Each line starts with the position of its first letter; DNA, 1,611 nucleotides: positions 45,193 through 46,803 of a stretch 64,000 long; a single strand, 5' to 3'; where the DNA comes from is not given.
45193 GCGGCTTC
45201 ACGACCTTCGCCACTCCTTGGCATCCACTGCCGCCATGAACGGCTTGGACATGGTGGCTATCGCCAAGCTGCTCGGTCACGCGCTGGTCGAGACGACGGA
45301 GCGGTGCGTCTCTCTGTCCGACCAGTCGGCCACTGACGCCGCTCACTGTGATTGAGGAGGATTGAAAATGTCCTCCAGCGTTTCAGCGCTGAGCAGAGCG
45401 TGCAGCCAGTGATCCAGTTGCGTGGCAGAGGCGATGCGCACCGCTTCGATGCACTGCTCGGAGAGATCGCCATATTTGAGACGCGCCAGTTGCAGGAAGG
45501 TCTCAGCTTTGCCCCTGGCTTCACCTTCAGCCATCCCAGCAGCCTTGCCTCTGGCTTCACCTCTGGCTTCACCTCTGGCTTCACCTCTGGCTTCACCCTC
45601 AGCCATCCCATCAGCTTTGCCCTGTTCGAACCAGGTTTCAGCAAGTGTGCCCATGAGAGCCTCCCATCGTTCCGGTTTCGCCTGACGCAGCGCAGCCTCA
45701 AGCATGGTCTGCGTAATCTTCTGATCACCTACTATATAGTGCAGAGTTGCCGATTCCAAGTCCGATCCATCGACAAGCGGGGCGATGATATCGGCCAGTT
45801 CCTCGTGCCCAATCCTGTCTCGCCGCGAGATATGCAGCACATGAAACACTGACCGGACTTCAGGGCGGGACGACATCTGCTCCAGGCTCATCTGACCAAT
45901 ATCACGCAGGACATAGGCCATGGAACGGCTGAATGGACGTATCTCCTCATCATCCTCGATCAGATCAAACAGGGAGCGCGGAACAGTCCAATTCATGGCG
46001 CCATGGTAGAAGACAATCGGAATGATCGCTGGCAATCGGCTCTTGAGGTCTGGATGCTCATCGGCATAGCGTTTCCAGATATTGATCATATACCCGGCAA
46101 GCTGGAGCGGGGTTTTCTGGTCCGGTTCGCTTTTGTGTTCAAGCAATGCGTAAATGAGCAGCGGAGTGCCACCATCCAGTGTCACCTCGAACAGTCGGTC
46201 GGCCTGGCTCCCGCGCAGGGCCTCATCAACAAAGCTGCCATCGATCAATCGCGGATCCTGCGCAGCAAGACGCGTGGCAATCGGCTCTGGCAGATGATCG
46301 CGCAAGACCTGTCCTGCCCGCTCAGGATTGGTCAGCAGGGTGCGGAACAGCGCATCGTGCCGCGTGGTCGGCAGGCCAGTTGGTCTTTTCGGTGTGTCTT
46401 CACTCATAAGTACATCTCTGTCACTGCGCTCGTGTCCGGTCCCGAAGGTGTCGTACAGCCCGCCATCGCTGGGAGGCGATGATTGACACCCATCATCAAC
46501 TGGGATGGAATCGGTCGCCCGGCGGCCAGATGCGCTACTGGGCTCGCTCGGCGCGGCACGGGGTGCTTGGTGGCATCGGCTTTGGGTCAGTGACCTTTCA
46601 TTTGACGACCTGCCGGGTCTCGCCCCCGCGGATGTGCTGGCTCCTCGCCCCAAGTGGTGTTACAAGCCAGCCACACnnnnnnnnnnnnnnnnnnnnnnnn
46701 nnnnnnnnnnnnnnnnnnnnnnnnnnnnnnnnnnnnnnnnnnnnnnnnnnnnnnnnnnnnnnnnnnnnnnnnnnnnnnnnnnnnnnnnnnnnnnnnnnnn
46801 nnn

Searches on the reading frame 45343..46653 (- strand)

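Call 68: search_protein_families(library=pfam, proteins=[window:45343-46653:-], max_evalue=0.01)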
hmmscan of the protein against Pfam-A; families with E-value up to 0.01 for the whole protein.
window:45343-46653:- (436 aa): 2 families
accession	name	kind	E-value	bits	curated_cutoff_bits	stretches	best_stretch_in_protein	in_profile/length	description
PF04754.18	Transposase_31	-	7.6e-46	156.7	21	1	97-281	1-182/203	Putative transposase, YhgA-like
PF14261.11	DUF4351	-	0.0002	21.8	25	1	376-429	2-55/59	Domain of unknown function (DUF4351)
